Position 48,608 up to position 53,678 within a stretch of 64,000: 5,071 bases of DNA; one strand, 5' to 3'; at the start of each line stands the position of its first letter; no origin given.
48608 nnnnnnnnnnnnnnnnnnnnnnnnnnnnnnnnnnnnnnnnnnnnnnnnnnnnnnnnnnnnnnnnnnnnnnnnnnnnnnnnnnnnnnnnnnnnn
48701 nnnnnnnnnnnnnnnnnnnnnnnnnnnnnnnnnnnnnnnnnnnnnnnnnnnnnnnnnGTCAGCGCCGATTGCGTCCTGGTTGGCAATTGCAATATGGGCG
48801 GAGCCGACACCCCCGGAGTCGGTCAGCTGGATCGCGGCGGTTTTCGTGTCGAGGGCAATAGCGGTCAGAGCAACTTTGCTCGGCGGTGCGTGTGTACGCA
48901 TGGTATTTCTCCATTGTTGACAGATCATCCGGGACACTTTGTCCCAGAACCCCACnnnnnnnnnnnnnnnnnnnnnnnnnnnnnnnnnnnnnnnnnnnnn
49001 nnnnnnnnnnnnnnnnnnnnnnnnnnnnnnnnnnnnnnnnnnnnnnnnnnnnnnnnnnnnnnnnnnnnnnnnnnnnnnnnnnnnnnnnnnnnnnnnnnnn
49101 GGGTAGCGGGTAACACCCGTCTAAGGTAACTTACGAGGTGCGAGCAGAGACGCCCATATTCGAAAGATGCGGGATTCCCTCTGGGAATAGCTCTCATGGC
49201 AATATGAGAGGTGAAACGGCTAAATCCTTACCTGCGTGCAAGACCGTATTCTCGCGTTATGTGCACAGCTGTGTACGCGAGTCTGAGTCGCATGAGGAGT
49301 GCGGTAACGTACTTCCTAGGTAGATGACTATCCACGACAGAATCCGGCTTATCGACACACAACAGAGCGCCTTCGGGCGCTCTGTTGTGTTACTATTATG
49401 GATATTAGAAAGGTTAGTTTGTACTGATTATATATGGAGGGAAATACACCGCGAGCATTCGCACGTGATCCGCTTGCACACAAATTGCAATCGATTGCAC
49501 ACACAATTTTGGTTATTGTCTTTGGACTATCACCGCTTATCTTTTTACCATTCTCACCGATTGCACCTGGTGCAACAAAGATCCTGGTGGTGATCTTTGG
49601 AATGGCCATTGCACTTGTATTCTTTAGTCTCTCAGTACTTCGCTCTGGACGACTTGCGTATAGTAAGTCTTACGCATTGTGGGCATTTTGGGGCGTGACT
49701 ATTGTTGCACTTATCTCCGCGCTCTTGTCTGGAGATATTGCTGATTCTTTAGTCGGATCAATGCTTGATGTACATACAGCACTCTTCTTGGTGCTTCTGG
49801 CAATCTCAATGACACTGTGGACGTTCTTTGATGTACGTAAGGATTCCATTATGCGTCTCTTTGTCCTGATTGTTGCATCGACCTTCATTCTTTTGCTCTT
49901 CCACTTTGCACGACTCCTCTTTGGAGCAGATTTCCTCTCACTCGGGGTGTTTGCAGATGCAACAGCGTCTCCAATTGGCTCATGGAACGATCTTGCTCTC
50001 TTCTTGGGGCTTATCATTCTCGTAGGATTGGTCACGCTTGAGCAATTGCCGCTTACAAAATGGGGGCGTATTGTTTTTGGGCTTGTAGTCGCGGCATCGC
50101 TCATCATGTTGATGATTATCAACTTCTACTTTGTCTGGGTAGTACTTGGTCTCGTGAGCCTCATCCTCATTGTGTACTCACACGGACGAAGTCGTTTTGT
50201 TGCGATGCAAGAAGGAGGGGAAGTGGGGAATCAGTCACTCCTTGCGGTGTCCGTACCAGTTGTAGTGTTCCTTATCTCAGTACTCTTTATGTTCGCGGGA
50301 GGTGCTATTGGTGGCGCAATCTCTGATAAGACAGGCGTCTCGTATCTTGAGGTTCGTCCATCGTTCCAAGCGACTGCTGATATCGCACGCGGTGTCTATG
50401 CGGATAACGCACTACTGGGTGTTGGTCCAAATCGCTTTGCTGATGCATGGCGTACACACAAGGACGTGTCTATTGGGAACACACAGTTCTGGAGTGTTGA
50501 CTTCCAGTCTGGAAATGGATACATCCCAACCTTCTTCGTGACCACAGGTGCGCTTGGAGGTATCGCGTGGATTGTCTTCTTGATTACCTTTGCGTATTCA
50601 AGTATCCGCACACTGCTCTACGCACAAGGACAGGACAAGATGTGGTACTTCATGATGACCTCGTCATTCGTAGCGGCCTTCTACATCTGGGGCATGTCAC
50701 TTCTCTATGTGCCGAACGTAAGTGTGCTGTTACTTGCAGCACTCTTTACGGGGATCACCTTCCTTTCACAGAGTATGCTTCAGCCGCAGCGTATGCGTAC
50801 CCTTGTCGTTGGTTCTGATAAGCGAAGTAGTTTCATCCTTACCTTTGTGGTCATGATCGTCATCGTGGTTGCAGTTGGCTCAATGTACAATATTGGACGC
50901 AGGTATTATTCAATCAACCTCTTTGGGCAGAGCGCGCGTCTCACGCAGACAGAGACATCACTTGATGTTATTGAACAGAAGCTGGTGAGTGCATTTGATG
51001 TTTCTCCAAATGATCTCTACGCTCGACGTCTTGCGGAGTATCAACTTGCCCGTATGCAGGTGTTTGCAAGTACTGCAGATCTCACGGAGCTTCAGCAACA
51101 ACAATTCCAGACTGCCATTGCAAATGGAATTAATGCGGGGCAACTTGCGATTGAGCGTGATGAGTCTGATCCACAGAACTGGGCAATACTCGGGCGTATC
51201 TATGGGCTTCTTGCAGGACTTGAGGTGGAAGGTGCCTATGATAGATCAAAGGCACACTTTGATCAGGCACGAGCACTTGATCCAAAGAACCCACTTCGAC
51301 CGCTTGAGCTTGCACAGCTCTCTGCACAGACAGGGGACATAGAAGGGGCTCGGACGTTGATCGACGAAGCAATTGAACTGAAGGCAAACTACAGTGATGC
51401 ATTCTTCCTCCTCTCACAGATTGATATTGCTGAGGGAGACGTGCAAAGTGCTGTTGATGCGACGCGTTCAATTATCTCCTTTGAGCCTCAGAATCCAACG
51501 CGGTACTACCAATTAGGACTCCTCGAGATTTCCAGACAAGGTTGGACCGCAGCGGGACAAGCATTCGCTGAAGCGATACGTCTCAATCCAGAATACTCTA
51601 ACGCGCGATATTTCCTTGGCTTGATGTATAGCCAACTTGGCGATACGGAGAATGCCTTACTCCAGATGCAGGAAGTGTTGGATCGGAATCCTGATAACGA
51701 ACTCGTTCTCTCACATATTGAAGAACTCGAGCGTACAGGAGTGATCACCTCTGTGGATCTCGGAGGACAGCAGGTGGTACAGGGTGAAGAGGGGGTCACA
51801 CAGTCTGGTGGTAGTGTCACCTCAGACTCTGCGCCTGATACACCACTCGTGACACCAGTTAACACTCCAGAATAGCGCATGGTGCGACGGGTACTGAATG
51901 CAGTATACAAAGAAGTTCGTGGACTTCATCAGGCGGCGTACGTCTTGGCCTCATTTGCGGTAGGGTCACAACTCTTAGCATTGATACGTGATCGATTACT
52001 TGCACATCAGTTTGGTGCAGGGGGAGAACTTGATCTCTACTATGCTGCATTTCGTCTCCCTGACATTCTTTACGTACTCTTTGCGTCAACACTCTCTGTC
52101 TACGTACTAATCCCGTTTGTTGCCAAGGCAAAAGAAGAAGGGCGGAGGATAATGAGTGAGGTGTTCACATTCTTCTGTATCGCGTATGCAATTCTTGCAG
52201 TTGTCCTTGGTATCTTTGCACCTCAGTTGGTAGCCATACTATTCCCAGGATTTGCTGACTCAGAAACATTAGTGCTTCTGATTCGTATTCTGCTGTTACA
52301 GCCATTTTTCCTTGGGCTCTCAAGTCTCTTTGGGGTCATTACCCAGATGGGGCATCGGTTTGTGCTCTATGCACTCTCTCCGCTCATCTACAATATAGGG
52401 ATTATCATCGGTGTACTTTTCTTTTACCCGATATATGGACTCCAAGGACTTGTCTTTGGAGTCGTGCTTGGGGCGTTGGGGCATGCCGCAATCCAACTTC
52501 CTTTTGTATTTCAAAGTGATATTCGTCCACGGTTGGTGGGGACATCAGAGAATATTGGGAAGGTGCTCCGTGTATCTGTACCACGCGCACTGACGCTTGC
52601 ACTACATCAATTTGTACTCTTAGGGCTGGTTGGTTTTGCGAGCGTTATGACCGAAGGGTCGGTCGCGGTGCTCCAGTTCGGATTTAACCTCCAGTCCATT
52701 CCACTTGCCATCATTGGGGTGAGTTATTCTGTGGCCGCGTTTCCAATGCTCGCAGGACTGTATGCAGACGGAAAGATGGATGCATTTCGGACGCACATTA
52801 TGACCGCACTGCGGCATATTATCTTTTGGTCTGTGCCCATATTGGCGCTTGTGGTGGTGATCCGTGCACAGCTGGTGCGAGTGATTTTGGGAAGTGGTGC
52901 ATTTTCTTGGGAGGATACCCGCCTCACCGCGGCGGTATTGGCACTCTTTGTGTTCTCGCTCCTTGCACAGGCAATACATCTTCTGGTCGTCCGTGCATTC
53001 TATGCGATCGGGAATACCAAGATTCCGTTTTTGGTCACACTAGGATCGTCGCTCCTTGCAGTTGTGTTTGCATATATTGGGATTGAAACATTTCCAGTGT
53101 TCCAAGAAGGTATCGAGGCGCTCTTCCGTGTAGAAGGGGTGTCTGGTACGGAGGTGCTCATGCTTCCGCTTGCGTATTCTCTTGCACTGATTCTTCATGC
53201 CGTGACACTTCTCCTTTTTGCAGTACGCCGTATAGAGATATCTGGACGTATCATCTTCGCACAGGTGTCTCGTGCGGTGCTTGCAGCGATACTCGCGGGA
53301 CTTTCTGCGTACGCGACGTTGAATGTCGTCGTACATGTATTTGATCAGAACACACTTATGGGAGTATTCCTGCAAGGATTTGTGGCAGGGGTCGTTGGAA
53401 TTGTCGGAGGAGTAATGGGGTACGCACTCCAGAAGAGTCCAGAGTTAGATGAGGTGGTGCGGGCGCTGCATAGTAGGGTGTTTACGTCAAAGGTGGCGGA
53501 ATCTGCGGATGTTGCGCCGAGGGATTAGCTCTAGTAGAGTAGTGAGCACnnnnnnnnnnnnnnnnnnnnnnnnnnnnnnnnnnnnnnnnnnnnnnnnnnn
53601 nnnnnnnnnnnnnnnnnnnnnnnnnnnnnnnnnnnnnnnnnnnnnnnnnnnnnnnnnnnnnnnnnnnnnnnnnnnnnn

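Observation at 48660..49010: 60%-GC minus-strand transcription unit of unknown identity directly upstream of rnpB: consensus promoter, small Ala/Ile/Thr-rich ORF, strong terminator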

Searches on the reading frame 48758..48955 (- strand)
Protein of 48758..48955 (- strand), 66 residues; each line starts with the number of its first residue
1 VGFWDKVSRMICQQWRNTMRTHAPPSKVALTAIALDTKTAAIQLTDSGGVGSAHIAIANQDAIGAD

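Call 9: search_protein_families(library=pfam, proteins=[window:48758-48955:-], max_evalue=1)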
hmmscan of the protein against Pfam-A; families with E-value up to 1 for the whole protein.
seq(66 aa): 0 families

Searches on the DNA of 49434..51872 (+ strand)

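Call 57: search_rna_families(sources=[L015, L016, L017, L018], threshold=evalue, max_evalue=0.001)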
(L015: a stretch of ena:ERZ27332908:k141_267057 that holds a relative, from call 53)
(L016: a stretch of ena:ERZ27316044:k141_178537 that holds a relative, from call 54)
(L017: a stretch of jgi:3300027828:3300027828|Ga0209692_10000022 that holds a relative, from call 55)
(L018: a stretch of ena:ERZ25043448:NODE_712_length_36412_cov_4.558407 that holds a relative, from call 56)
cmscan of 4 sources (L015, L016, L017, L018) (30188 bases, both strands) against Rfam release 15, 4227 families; matches with E-value up to 0.001: 6.
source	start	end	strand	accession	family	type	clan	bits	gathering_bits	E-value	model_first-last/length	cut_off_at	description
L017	1706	2268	+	RF00010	RNaseP_bact_a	Gene; ribozyme;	CL00002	108.8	100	1.1e-32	1-367/367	no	Bacterial RNase P class A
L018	1987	2373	+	RF00010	RNaseP_bact_a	Gene; ribozyme;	CL00002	95.4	100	4e-28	1-367/367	no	Bacterial RNase P class A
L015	1946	2372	+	RF00010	RNaseP_bact_a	Gene; ribozyme;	CL00002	89.8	100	3.2e-26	1-367/367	no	Bacterial RNase P class A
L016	2021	2427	+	RF00010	RNaseP_bact_a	Gene; ribozyme;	CL00002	76.6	100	9.1e-22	1-367/367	no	Bacterial RNase P class A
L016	515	599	+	RF00005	tRNA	Gene; tRNA;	CL00001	52.6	29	9.3e-09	1-71/71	no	tRNA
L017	6783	6866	-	RF02746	AsrC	Gene; antisense;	-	34.4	111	6.6e-07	42-127/886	no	antisense RNA of rseC mRNA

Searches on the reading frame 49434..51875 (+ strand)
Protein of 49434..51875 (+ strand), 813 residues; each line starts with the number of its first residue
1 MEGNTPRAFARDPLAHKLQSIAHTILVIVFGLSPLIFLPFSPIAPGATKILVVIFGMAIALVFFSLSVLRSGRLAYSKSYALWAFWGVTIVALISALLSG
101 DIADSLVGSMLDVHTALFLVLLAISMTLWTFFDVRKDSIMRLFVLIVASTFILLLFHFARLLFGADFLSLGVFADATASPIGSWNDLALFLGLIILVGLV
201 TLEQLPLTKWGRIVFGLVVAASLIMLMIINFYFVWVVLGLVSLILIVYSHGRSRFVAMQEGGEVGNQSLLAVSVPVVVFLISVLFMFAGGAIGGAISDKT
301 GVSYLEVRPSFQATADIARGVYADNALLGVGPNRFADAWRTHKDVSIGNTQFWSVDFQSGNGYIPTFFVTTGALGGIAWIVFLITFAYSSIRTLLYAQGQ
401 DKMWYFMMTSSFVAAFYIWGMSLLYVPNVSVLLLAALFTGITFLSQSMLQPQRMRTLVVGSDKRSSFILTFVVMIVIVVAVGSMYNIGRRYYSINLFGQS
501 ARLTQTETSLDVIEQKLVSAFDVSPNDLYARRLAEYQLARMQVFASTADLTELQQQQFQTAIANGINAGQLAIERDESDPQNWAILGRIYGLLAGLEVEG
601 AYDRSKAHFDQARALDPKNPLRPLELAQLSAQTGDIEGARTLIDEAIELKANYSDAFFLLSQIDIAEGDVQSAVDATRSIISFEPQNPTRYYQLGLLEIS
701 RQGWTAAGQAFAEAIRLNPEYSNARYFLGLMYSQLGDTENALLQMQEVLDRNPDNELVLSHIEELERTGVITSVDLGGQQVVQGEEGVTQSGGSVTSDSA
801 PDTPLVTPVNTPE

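Call 9: search_protein_families(library=pfam, proteins=[window:49434-51875:+], max_evalue=1)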
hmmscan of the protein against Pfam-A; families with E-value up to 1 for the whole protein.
window:49434-51875:+ (813 aa): 21 families
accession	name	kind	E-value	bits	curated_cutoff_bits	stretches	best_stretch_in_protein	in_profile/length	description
PF14559.12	TPR_19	-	6.1e-14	52.5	25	3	599-656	4-61/68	Tetratricopeptide repeat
PF07719.23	TPR_2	-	2.7e-13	49.4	27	1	724-755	3-34/34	Tetratricopeptide repeat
PF23914.1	TPR_CcmH_CycH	-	7.2e-11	42.6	42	2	573-691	43-158/158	Cytochrome c-type biogenesis protein H TPR domain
PF13432.12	TPR_16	-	1.6e-10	41.6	32.7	3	692-755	1-64/65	Tetratricopeptide repeat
PF13428.12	TPR_14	-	7.4e-09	35.9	23.5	2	624-662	5-43/44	Tetratricopeptide repeat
PF13371.12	TPR_9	-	8.5e-09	35.7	35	2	663-722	4-63/73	Tetratricopeptide repeat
PF13181.12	TPR_8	-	4.3e-08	33.1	25.7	1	724-755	3-34/34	Tetratricopeptide repeat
PF13414.12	TPR_11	-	2e-07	31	26.8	1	704-736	10-42/42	TPR repeat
PF00515.34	TPR_1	-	5.1e-06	26.5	27.8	1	723-755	2-34/34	Tetratricopeptide repeat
PF13431.12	TPR_17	-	1.5e-05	25.3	24.4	1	711-741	2-32/34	Tetratricopeptide repeat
PF25060.1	ARM_TT21_2nd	-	0.00015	21.7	27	1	626-667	228-269/270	Tetratricopeptide repeat protein 21 second ARM domain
PF13174.12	TPR_6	-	0.00055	20.9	26.3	1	728-754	6-32/33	Tetratricopeptide repeat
PF20308.4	TPR-S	-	0.017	16.1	27.6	0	705-756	3-52/102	Tetratricopeptide Repeats-Sensor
PF14561.12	TPR_20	-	0.022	15.5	25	0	708-754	8-54/90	Tetratricopeptide repeat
PF13424.12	TPR_12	-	0.031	14.9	30.1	1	693-751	8-74/77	Tetratricopeptide repeat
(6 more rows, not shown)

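Call 51: find_homologous_proteins(query=window:49434-51872:+, max_evalue=1e-30)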
Query window:49434-51872:+ (813 aa): 507 proteins with E <= 1e-30 among 8000 candidates; the best 120 are listed.
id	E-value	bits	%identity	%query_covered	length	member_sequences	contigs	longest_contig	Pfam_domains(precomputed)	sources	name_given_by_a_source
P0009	0.0e+0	1609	90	100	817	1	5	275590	PF14559.13,PF23914.2,PF13414.13,PF00515.35,PF21033.5,PF13432.13,PF13428.13,PF13181.13,PF07719.24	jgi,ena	-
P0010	0.0e+0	1459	80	100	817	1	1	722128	PF14559.13,PF23914.2,PF13414.13,PF13371.13,PF00515.35,PF12895.14,PF13432.13,PF13428.13,PF13181.13,PF07719.24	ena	-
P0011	0.0e+0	1428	79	100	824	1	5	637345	PF14559.13,PF23914.2,PF13414.13,PF13371.13,PF00515.35,PF21033.5,PF13432.13,PF13428.13,PF13181.13,PF07719.24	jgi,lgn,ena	-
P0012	3.4e-280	950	53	100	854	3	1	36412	PF13431.13,PF23914.2,PF13414.13,PF13428.13,PF07721.21,PF14559.13,PF13371.13,PF00515.35,PF13424.13,PF21033.5,PF13432.13,PF13181.13,PF07719.24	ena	-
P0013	7.3e-274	929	53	99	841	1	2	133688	PF14559.13,PF23914.2,PF13414.13,PF13371.13,PF00515.35,PF21033.5,PF13432.13,PF13428.13,PF13181.13,PF07719.24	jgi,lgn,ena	-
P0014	1.7e-273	928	53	99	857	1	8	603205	PF14559.13,PF13431.13,PF23914.2,PF13414.13,PF00515.35,PF12895.14,PF21033.5,PF13432.13,PF13428.13,PF13181.13,PF07719.24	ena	-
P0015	2.0e-271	921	53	100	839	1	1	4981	PF14559.13,PF23914.2,PF13414.13,PF00515.35,PF12895.14,PF21033.5,PF13432.13,PF13428.13,PF13181.13,PF07719.24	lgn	-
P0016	4.2e-268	910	53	99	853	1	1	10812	PF14559.13,PF13431.13,PF23914.2,PF13414.13,PF13371.13,PF00515.35,PF13432.13,PF13428.13,PF13181.13,PF07719.24,PF13174.13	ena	-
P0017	4.6e-267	906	50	100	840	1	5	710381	PF14559.13,PF23914.2,PF13414.13,PF13371.13,PF00515.35,PF12895.14,PF21033.5,PF13432.13,PF13428.13,PF13181.13,PF07719.24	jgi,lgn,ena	-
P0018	3.1e-259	880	51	100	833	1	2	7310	PF14559.13,PF13431.13,PF23914.2,PF13414.13,PF13371.13,PF00515.35,PF21033.5,PF13432.13,PF13428.13,PF13181.13,PF07719.24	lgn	-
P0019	8.3e-257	872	50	99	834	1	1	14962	PF13431.13,PF23914.2,PF13414.13,PF13428.13,PF14559.13,PF13371.13,PF00515.35,PF12895.14,PF13424.13,PF21033.5,PF13432.13,PF13181.13,PF07719.24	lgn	-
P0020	2.2e-253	861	51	99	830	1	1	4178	PF14559.13,PF13431.13,PF23914.2,PF13371.13,PF00515.35,PF12895.14,PF13424.13,PF13432.13,PF13428.13,PF13181.13,PF07719.24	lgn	-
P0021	1.8e-250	851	48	99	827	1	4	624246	PF25063.1,PF13431.13,PF23914.2,PF13414.13,PF13428.13,PF07721.21,PF14559.13,PF13371.13,PF00515.35,PF12895.14,PF21033.5,PF13432.13,PF13181.13,PF07719.24,PF13174.13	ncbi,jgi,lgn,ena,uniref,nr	ncbi:tetratricopeptide repeat protein [Candidatus Parcubacteria bacterium]|uniref:Uncharacterized pr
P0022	2.6e-246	838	49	100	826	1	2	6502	PF14559.13,PF23914.2,PF00515.35,PF12895.14,PF13432.13,PF13181.13,PF07719.24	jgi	jgi:tetratricopeptide (TPR) repeat protein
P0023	3.1e-245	834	48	98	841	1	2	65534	PF14559.13,PF13431.13,PF23914.2,PF13414.13,PF13371.13,PF00515.35,PF21033.5,PF13432.13,PF13428.13,PF13181.13,PF07719.24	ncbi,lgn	-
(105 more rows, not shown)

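Call 53: find_encoding_contigs(protein=P0014, flank=2500, max_places=1)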
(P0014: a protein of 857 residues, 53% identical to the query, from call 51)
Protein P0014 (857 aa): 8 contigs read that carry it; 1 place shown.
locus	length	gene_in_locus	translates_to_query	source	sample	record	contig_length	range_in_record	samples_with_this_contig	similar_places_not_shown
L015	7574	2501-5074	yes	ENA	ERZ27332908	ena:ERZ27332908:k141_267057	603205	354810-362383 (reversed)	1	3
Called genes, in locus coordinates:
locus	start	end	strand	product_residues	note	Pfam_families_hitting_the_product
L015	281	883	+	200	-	PF09997:DUF2238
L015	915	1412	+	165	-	-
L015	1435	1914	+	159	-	PF02643:DUF192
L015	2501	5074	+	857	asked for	PF07719:TPR_2 (faint), PF12895:ANAPC3 (faint), PF13181:TPR_8 (faint), PF13428:TPR_14 (faint), PF13431:TPR_17 (faint), PF14559:TPR_19 (weak), PF13432:TPR_16 (weak), PF14559:TPR_19, +4 more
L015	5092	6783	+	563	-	PF03023:MurJ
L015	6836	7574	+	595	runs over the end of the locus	PF00009:GTP_EFTU, PF03144:GTP_EFTU_D2, PF22042:EF-G_D2 (weak), PF14492:EFG_III (weak), PF00679:EFG_C, PF06421:LepA_C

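Call 54: find_encoding_contigs(protein=P0013, flank=2500, max_places=1)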
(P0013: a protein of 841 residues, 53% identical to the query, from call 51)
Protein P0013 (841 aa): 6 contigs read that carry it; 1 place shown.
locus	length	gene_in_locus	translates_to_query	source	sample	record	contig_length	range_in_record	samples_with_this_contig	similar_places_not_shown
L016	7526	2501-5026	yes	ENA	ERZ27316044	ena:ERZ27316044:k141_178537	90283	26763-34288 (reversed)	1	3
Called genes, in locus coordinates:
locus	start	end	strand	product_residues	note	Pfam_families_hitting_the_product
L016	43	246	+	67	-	-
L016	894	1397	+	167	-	-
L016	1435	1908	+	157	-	PF02643:DUF192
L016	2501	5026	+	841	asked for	PF13181:TPR_8 (faint), PF13428:TPR_14 (faint), PF21033:RMD1-3 (faint), PF07719:TPR_2 (faint), PF13371:TPR_9 (faint), PF13432:TPR_16 (weak), PF23914:TPR_CcmH_CycH (weak), PF14559:TPR_19, +2 more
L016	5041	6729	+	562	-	PF03023:MurJ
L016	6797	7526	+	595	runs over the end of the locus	PF00009:GTP_EFTU, PF01926:MMR_HSR1 (faint), PF03144:GTP_EFTU_D2, PF22042:EF-G_D2 (faint), PF14492:EFG_III (weak), PF00679:EFG_C, PF06421:LepA_C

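Call 55: find_encoding_contigs(protein=P0017, flank=2500, max_places=1)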
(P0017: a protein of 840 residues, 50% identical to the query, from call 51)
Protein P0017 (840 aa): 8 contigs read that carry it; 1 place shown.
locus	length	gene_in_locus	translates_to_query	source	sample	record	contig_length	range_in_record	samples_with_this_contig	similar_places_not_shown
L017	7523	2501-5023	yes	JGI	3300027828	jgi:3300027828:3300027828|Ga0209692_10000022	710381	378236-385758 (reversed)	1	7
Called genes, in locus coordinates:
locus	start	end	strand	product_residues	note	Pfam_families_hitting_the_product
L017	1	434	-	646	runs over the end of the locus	PF01145:Band_7 (faint)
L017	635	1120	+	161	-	-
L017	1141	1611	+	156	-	PF02643:DUF192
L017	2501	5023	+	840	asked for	PF13428:TPR_14 (faint), PF23914:TPR_CcmH_CycH (weak), PF13432:TPR_16 (faint), PF21033:RMD1-3 (faint), PF13181:TPR_8 (faint), PF00515:TPR_1 (faint), PF14559:TPR_19 (weak), PF14559:TPR_19, +4 more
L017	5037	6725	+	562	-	PF03023:MurJ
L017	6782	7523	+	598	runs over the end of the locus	PF00009:GTP_EFTU, PF22042:EF-G_D2 (weak), PF03144:GTP_EFTU_D2, PF14492:EFG_III (weak), PF00679:EFG_C, PF06421:LepA_C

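Call 56: find_encoding_contigs(protein=P0012, flank=2500, max_places=1)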
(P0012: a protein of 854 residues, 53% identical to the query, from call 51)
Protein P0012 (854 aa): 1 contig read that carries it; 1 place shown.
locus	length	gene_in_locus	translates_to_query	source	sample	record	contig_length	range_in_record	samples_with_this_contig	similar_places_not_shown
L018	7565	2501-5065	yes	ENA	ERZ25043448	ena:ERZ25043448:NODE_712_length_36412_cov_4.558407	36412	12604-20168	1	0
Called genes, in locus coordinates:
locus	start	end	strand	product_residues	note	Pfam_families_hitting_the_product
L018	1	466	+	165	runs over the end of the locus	-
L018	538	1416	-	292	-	PF00892:EamA (weak)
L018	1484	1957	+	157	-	PF02643:DUF192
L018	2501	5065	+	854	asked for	PF07721:TPR_4 (faint), PF13431:TPR_17 (faint), PF13428:TPR_14 (faint), PF23914:TPR_CcmH_CycH (weak), PF14559:TPR_19, PF13371:TPR_9 (weak), PF13432:TPR_16, PF14559:TPR_19, +6 more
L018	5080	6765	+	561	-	PF03023:MurJ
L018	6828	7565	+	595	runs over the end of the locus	PF00009:GTP_EFTU, PF01926:MMR_HSR1 (faint), PF03144:GTP_EFTU_D2, PF14492:EFG_III (weak), PF00679:EFG_C, PF06421:LepA_C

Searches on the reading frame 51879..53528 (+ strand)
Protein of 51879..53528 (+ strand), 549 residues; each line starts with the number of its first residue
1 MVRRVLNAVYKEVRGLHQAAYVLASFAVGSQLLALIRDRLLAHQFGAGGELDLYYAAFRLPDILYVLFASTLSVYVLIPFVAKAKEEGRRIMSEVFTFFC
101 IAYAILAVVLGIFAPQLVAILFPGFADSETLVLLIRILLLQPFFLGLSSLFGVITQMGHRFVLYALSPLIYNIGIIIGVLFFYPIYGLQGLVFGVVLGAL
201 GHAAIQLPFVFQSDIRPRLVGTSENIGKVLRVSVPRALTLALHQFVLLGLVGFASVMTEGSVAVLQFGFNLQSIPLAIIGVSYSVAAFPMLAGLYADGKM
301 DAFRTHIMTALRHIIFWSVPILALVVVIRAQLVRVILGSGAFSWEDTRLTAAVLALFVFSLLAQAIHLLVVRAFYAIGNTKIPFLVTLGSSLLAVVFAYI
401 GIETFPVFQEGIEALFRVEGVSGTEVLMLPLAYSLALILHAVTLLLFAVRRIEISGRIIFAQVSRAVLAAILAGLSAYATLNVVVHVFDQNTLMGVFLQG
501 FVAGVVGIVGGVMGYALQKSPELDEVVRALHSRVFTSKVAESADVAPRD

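Call 31: search_protein_families(library=pfam, proteins=[window:51879-53528:+], max_evalue=0.001)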
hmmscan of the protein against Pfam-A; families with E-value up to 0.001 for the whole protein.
window:51879-53528:+ (549 aa): 2 families
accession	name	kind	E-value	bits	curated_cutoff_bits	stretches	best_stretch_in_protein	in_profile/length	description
PF03023.19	MurJ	-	8.3e-60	203.1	27.4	1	41-488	1-440/451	Lipid II flippase MurJ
PF01554.23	MatE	-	6.4e-07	29.6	24.9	1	235-400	1-161/161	MatE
